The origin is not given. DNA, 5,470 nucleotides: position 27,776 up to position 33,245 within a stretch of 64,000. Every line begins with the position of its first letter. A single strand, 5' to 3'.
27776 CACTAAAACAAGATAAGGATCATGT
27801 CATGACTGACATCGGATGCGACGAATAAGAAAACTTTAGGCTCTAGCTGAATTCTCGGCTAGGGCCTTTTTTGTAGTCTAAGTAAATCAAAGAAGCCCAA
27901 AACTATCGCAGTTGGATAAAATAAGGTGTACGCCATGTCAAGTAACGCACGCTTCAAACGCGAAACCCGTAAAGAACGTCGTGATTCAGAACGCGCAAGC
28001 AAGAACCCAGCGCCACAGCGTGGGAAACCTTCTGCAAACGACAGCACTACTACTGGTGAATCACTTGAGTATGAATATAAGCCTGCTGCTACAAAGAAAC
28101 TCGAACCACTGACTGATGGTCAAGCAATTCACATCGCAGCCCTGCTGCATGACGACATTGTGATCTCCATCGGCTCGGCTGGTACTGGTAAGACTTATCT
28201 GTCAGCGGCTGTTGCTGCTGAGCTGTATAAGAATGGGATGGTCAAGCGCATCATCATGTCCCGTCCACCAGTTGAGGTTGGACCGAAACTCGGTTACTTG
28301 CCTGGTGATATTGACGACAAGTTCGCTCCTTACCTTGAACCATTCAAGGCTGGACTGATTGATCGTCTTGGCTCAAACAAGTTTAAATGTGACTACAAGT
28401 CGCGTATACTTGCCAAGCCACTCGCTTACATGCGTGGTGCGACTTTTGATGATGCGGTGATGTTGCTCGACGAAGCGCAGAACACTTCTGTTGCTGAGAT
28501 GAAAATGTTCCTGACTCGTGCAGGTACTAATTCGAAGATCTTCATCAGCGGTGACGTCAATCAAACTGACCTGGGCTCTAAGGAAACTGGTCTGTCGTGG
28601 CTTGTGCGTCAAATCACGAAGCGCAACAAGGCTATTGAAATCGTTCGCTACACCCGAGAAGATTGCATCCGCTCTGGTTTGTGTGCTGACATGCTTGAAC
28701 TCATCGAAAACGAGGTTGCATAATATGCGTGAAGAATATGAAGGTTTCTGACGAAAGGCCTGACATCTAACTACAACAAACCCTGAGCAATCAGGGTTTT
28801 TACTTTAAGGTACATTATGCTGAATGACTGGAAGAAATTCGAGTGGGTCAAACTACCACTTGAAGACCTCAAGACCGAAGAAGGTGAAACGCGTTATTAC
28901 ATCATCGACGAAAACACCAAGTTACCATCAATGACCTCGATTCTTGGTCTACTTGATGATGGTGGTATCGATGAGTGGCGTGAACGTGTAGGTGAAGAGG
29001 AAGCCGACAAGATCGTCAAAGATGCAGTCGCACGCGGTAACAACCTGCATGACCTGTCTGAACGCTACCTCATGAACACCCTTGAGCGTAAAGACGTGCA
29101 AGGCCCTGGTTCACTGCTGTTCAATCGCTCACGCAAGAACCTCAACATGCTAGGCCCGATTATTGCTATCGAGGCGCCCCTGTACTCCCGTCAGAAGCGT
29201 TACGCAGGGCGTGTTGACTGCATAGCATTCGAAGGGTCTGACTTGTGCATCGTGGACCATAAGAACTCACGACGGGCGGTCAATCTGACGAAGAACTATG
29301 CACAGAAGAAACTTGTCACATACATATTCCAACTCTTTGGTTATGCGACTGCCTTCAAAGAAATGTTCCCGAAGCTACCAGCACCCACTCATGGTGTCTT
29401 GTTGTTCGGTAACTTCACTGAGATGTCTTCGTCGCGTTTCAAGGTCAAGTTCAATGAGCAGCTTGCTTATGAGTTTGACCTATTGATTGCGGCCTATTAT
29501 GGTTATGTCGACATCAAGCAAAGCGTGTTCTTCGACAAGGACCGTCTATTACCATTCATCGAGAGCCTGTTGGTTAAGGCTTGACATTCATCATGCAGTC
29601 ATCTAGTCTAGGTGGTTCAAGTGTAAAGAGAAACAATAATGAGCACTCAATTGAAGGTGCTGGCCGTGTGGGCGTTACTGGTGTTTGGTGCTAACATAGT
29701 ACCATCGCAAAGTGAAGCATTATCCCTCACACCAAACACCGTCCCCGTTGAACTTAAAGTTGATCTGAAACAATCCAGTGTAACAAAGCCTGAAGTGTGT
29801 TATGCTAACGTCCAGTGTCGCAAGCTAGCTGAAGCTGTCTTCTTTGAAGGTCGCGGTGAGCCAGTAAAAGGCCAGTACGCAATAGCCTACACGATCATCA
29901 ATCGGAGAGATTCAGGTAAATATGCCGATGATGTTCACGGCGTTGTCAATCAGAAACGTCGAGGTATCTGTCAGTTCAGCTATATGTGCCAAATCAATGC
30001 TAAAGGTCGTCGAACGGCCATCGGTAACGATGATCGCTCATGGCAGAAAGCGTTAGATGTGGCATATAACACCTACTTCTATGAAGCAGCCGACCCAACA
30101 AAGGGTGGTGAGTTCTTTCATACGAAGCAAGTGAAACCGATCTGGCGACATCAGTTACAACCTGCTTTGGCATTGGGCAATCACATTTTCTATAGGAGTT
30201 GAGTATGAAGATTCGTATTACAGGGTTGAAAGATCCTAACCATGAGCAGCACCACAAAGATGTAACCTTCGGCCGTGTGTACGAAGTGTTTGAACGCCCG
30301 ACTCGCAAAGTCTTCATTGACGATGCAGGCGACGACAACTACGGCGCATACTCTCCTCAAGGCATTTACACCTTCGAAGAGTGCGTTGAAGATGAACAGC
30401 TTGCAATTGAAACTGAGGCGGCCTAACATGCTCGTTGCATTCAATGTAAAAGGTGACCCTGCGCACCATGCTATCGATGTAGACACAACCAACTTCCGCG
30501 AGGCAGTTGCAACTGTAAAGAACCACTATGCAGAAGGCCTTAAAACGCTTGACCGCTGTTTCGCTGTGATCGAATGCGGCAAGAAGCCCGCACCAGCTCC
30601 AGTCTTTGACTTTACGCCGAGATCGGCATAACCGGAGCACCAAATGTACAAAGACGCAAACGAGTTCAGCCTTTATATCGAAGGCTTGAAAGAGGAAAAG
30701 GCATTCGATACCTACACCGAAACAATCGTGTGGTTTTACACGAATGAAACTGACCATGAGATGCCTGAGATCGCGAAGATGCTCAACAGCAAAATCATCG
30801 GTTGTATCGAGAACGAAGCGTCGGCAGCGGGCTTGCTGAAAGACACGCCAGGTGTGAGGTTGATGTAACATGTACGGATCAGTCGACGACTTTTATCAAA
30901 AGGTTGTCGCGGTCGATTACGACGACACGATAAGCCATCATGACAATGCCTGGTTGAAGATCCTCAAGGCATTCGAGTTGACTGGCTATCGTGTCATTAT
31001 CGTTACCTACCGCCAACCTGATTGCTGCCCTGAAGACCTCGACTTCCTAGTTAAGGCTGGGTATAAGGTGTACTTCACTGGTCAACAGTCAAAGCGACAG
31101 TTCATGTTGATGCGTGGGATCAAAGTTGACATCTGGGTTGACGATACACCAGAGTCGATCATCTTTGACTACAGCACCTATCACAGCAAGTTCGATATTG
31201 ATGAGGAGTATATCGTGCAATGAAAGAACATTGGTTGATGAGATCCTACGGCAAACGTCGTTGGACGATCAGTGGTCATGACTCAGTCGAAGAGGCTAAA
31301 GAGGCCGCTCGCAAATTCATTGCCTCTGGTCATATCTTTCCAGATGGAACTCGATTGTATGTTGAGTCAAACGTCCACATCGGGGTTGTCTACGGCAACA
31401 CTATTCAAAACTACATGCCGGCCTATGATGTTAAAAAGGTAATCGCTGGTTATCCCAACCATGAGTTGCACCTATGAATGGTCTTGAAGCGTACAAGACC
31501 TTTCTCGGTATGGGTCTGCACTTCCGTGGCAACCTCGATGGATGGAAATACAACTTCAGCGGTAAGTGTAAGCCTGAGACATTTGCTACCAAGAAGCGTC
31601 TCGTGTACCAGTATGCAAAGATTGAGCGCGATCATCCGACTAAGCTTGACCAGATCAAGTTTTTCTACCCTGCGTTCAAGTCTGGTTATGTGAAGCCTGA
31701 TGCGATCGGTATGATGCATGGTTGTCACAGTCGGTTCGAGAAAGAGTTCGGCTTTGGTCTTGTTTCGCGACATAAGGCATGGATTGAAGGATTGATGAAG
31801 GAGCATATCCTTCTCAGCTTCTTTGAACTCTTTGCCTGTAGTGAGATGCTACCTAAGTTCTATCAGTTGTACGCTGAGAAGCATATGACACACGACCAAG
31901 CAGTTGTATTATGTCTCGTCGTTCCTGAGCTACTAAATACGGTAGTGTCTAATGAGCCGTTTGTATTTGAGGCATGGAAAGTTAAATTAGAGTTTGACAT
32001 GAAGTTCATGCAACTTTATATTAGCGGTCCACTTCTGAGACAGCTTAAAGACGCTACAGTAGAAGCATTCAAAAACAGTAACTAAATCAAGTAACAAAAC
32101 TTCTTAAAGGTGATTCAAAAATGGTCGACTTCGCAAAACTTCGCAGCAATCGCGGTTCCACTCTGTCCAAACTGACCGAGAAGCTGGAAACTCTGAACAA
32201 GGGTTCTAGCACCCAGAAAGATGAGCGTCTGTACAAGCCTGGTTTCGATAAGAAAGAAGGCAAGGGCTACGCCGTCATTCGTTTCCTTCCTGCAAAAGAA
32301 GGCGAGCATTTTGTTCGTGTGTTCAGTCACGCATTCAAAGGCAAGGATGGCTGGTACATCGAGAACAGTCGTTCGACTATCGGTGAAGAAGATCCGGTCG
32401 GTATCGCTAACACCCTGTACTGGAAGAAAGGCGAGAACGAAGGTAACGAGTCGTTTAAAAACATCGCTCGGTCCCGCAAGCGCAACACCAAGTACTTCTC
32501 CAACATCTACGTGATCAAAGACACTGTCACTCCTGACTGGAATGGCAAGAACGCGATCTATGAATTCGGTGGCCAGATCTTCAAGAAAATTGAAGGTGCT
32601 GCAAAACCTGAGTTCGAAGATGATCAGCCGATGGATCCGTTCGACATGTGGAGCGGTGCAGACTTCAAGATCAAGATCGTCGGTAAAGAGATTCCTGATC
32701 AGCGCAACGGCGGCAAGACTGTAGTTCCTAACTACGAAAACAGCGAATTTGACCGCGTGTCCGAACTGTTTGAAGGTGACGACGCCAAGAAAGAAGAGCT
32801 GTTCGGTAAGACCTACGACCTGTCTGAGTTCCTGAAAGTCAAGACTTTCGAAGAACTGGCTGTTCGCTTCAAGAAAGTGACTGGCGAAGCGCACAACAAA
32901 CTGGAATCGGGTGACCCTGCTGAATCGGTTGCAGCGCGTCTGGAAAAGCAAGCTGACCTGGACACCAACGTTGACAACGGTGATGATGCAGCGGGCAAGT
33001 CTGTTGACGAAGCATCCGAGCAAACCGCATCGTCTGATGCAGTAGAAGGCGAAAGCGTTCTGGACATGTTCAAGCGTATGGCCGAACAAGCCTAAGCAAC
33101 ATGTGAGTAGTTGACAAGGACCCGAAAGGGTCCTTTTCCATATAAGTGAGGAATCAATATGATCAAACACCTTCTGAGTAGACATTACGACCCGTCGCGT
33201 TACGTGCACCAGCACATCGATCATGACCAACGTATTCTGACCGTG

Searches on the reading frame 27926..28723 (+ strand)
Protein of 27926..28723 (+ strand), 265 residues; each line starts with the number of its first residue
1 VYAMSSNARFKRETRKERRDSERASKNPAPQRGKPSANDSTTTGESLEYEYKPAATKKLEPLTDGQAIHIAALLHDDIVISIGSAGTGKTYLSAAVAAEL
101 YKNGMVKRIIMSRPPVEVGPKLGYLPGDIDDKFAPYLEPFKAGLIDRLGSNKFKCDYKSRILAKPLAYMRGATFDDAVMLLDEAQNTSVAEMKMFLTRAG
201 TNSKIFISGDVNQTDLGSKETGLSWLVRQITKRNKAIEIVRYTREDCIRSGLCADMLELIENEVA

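Call 13: search_protein_families(library=pfam, proteins=[window:27926-28723:+], max_evalue=0.001)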
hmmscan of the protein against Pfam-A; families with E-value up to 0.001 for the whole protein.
window:27926-28723:+ (265 aa): 4 families
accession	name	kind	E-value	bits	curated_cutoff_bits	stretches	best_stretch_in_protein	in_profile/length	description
PF02562.22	PhoH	-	4.2e-61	206.5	27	1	59-260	2-204/205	PhoH-like protein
PF13604.12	AAA_30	-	3.2e-08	34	27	1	62-216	2-130/191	AAA domain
PF13245.12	AAA_19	-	2.5e-07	31.4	25.1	0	70-111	5-46/134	AAA domain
PF00580.27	UvrD-helicase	-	0.00011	22.5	23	0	178-213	215-250/271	UvrD/REP helicase N-terminal domain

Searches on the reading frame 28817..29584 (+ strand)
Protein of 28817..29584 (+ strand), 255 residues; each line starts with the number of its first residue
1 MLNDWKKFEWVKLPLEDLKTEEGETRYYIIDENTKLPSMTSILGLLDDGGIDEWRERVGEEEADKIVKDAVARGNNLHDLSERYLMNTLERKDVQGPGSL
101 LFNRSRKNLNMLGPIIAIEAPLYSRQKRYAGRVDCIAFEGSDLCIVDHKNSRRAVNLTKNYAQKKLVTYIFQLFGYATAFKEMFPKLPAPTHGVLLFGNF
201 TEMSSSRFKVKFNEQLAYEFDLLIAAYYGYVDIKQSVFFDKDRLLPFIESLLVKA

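Call 13: search_protein_families(library=pfam, proteins=[window:28817-29584:+], max_evalue=0.001)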
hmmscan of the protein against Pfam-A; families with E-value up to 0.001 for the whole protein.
window:28817-29584:+ (255 aa): 0 families

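Call 15: search_protein_families(library=phrogs, proteins=[window:28817-29584:+], max_evalue=0.001)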
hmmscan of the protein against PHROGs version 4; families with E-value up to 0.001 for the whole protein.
window:28817-29584:+ (255 aa): 1 family
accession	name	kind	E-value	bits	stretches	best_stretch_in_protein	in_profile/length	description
phrog_298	-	DNA, RNA and nucleotide metabolism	1e-42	147.5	1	6-187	32-217/293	exonuclease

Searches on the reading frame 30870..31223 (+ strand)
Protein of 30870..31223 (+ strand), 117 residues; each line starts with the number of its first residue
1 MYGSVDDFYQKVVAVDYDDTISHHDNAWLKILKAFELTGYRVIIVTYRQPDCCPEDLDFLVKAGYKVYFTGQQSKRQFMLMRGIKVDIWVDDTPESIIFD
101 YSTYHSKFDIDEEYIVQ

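Call 13: search_protein_families(library=pfam, proteins=[window:30870-31223:+], max_evalue=0.001)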
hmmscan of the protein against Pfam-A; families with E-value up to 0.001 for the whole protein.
window:30870-31223:+ (117 aa): 0 families

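Call 15: search_protein_families(library=phrogs, proteins=[window:30870-31223:+], max_evalue=0.001)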
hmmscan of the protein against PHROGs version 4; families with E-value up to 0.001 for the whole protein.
window:30870-31223:+ (117 aa): 3 families
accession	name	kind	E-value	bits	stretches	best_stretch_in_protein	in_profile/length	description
phrog_4256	-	unknown function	2.6e-38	132.1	1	10-110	11-111/141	-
phrog_4919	-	unknown function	1.3e-16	61.3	1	8-101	4-98/126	-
phrog_1238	-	moron, auxiliary metabolic gene and host takeover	0.00071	20.2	0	10-92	22-114/155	phosphoheptose isomerase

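Call 24: search_protein_families(library=ncbifam, proteins=[window:30870-31223:+], max_evalue=0.01)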
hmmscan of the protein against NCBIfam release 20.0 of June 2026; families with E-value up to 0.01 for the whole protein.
window:30870-31223:+ (117 aa): 1 family
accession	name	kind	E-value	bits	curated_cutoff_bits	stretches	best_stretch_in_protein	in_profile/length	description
NF046079.1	HAD_phos_BT0820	equivalog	3.8e-05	24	165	1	12-103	2-105/137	BT0820 family HAD-type phosphatase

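Call 82: search_solved_structures(query=window:30870-31223:+, max_evalue=1, show_alignments=1)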
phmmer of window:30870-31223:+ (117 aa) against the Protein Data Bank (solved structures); distinct sequences matched with E-value up to 1: 5.
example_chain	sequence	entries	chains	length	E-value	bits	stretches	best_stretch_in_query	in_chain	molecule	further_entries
5fnw_A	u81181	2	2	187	0.072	16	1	9-83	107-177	POTATO STI-KUNITZ BI-FUNCTIONAL INHIBITOR E3AD_N19D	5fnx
5fzu_A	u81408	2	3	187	0.073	15.9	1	9-83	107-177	KTI-A PROTEIN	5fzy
5fzz_A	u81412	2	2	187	0.074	15.9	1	9-83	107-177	KTI-A PROTEIN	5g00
2hoq_A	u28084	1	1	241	0.42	13.5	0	5-47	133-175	Putative HAD-hydrolase PH1655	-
5dzu_A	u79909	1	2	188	0.71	12.8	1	9-83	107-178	Aspartic protease inhibitor 11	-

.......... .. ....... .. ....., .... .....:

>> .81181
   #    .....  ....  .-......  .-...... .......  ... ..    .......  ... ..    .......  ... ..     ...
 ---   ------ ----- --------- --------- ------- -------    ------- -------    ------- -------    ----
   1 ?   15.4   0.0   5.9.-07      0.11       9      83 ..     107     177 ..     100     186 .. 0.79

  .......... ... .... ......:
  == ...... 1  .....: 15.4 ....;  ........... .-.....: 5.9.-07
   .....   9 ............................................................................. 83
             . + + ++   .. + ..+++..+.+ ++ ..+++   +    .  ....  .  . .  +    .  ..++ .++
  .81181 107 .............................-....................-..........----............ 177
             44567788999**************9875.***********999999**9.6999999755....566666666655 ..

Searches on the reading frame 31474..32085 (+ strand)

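Call 13: search_protein_families(library=pfam, proteins=[window:31474-32085:+], max_evalue=0.001)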
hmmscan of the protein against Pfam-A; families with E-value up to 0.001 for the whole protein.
window:31474-32085:+ (203 aa): 0 families

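Call 15: search_protein_families(library=phrogs, proteins=[window:31474-32085:+], max_evalue=0.001)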
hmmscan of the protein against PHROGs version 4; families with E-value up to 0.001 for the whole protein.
window:31474-32085:+ (203 aa): 1 family
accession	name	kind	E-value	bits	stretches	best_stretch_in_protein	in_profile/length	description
phrog_269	-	DNA, RNA and nucleotide metabolism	5.5e-09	37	1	1-180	8-192/211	DNA helicase loader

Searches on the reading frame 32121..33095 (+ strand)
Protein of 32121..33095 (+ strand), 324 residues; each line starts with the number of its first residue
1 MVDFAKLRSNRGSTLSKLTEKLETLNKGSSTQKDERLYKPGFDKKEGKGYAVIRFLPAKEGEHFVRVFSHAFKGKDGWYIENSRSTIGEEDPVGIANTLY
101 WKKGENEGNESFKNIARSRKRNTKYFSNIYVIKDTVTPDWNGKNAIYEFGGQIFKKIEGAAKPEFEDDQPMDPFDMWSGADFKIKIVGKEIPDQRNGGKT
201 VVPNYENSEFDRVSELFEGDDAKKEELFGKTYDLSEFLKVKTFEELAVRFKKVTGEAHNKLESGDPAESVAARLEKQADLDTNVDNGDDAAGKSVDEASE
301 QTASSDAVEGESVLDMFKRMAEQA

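Call 13: search_protein_families(library=pfam, proteins=[window:32121-33095:+], max_evalue=0.001)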
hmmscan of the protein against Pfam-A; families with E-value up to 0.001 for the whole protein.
window:32121-33095:+ (324 aa): 1 family
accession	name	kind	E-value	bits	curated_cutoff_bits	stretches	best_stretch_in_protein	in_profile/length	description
PF08804.16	gp32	-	5.9e-34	118.3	26.8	1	47-250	1-201/208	gp32 DNA binding protein like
